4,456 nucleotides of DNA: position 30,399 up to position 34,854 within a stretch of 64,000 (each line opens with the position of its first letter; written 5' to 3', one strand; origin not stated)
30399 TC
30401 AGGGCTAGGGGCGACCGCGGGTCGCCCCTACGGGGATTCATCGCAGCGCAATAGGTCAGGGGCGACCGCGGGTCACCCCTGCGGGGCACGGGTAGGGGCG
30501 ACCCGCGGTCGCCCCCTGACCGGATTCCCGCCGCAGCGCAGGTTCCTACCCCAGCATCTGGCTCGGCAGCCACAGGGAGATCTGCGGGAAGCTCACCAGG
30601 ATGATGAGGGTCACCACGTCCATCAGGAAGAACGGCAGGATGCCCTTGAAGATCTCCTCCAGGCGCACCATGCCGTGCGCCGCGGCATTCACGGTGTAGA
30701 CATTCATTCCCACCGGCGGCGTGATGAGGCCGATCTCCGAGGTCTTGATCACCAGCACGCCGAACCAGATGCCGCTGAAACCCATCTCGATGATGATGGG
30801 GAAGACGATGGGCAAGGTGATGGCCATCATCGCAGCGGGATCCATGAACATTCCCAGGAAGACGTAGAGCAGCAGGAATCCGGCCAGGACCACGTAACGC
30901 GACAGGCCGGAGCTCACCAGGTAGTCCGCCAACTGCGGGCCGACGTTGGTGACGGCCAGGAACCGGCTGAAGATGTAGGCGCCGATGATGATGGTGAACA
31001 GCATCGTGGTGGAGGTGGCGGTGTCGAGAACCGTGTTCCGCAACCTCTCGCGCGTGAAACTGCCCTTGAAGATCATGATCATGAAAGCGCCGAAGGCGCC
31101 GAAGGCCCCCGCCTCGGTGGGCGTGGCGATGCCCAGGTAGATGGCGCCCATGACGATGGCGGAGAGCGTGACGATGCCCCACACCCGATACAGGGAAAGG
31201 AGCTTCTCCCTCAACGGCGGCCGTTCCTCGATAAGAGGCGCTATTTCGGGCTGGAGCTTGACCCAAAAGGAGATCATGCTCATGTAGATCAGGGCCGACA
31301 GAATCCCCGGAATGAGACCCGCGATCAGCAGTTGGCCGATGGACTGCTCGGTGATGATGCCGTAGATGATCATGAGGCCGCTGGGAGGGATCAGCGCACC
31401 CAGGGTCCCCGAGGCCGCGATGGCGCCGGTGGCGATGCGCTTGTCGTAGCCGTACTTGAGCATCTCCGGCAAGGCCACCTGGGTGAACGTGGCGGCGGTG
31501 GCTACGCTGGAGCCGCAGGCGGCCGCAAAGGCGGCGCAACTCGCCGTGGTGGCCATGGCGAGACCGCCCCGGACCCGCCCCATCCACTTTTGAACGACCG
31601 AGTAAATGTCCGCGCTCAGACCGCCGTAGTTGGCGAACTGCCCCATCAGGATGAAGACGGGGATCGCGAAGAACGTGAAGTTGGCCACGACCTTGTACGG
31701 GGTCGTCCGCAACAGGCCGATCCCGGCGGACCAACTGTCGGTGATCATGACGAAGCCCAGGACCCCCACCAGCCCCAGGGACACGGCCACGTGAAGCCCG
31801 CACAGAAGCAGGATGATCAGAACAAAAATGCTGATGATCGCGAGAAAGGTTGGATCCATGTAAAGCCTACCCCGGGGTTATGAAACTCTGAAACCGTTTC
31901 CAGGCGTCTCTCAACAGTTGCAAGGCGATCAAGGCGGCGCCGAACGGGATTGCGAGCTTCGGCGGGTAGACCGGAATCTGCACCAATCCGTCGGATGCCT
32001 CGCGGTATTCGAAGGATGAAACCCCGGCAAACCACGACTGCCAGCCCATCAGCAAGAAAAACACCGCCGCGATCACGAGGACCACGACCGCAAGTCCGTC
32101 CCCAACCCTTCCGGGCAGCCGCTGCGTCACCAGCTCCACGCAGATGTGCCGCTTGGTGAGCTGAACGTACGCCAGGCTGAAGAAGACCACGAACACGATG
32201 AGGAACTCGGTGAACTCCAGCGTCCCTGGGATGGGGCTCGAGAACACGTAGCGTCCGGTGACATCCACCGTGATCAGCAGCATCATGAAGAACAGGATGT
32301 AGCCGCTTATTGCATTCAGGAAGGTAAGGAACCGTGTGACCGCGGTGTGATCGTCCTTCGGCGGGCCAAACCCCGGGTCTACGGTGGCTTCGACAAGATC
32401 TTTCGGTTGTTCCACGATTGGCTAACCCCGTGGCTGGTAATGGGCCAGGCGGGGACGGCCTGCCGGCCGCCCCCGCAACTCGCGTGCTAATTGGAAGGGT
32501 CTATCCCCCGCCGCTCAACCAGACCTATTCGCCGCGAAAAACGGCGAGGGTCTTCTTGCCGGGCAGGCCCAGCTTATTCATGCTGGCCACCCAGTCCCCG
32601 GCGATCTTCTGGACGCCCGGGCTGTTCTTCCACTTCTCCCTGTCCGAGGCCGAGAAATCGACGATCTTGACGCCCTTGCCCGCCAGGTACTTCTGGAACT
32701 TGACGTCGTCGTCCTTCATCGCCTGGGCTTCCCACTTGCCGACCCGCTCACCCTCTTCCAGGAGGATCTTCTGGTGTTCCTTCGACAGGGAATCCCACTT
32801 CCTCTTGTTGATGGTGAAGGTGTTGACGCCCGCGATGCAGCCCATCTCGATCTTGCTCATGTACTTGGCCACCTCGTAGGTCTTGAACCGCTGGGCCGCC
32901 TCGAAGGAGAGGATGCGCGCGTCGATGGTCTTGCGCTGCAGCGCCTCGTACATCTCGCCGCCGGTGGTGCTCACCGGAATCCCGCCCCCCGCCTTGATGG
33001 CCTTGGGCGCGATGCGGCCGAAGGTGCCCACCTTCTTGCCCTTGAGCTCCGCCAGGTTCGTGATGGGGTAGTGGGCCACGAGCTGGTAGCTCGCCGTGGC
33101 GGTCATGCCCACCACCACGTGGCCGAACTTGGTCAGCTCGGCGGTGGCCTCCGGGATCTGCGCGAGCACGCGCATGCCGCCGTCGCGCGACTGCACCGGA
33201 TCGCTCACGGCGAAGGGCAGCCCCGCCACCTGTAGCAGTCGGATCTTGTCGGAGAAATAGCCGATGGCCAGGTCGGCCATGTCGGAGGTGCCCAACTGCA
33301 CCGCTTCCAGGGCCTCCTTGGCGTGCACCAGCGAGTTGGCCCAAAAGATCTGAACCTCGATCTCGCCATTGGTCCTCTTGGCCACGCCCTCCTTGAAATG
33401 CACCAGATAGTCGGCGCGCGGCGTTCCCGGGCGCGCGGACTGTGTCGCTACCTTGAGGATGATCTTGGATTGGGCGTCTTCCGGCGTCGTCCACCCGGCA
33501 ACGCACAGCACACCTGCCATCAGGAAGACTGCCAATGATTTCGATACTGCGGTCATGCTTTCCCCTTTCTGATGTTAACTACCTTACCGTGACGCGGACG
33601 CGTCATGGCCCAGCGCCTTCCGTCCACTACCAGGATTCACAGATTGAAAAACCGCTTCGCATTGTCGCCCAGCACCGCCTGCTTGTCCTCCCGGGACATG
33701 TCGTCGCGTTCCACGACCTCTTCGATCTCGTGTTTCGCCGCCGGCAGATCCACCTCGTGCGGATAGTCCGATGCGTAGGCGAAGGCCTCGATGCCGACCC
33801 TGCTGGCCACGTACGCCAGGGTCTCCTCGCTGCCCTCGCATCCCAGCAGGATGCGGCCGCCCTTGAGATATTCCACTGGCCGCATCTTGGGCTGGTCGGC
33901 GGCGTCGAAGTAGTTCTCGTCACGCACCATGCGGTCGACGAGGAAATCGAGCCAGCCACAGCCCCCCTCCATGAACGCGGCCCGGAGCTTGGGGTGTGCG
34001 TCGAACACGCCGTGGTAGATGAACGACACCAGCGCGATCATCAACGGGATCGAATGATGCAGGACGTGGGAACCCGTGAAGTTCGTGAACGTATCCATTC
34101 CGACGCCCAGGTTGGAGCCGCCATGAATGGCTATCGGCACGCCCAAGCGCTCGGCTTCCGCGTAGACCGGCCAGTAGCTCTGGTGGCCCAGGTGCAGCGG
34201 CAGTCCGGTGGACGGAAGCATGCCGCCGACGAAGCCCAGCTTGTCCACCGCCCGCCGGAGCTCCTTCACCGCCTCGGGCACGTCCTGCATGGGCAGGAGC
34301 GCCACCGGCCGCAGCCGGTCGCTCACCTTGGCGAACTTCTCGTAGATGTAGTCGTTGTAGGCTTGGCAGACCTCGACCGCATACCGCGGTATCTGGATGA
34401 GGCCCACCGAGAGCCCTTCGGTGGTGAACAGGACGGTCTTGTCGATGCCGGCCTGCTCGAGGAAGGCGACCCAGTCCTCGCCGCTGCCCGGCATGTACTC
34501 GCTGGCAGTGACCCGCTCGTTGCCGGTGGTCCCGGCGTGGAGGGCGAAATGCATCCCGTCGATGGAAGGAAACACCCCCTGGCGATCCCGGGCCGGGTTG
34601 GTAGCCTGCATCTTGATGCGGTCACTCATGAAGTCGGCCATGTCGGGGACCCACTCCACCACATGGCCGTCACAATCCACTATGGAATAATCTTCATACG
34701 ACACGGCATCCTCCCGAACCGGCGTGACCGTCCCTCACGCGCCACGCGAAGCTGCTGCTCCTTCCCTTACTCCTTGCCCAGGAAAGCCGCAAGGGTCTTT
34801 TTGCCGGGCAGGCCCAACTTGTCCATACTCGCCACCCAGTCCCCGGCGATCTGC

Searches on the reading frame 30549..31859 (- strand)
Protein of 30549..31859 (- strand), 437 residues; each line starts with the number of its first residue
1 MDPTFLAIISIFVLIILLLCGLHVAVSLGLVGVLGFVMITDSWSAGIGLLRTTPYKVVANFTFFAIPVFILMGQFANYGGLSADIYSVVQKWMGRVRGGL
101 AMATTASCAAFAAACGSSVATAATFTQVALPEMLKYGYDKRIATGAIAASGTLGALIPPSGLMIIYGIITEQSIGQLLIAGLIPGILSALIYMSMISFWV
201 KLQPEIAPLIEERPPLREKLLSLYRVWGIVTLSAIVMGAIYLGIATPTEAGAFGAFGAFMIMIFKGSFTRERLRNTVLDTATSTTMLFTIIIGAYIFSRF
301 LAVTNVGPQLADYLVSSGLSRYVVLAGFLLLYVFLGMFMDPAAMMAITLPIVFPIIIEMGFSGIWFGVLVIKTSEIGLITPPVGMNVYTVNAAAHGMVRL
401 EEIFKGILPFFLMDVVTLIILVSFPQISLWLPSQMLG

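Call 64: search_protein_families(library=pfam, proteins=[window:30549-31859:-], max_evalue=0.00001)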
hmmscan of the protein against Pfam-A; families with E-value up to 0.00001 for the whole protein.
window:30549-31859:- (437 aa): 1 family
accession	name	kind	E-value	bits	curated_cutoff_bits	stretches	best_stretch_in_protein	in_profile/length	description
PF06808.19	DctM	-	6.2e-92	309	23.8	1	12-427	2-413/413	Tripartite ATP-independent periplasmic transporter, DctM component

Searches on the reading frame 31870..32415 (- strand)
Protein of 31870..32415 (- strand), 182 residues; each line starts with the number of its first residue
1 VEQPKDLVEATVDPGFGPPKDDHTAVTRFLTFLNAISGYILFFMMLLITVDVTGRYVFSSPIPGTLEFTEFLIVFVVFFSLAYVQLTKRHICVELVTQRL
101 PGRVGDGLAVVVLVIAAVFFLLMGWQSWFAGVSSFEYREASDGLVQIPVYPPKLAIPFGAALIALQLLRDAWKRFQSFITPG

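Call 64: search_protein_families(library=pfam, proteins=[window:31870-32415:-], max_evalue=0.00001)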
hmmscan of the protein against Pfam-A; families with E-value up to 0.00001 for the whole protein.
window:31870-32415:- (182 aa): 1 family
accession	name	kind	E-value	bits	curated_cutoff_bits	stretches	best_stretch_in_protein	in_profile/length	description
PF04290.18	DctQ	-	1.4e-30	106.3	28.3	1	44-176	1-131/132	Tripartite ATP-independent periplasmic transporters, DctQ component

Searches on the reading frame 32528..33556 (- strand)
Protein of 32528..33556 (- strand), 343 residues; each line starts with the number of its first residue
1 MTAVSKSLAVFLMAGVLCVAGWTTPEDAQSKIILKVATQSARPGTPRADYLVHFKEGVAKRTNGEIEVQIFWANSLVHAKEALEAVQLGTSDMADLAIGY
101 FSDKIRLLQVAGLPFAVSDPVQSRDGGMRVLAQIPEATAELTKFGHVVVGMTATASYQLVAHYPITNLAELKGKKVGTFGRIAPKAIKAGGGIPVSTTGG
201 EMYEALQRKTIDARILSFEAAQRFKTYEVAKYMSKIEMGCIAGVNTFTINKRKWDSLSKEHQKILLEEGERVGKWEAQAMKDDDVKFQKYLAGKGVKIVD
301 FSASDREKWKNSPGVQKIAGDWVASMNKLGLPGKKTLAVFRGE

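Call 64: search_protein_families(library=pfam, proteins=[window:32528-33556:-], max_evalue=0.00001)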
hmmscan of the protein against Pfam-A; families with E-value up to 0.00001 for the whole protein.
window:32528-33556:- (343 aa): 1 family
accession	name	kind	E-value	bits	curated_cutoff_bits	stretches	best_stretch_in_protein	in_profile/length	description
PF03480.18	DctP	-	1.6e-43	149.5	23.4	1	40-311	4-273/286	Bacterial extracellular solute-binding protein, family 7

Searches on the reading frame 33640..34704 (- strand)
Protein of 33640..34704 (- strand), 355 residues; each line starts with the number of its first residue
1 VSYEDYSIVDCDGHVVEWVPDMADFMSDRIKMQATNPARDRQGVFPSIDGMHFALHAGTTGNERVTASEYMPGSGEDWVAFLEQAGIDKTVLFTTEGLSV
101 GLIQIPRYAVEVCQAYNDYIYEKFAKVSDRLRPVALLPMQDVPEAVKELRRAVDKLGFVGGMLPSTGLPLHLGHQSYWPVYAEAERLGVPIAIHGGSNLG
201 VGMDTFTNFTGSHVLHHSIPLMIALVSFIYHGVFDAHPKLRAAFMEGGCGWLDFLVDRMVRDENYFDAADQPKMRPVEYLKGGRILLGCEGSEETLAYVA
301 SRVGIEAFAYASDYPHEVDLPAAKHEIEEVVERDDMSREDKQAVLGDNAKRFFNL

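Call 64: search_protein_families(library=pfam, proteins=[window:33640-34704:-], max_evalue=0.00001)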
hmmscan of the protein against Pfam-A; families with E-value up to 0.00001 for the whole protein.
window:33640-34704:- (355 aa): 1 family
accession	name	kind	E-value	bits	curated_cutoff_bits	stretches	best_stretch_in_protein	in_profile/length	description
PF04909.20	Amidohydro_2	-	1.8e-30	107.2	26.4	1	51-355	11-289/289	Amidohydrolase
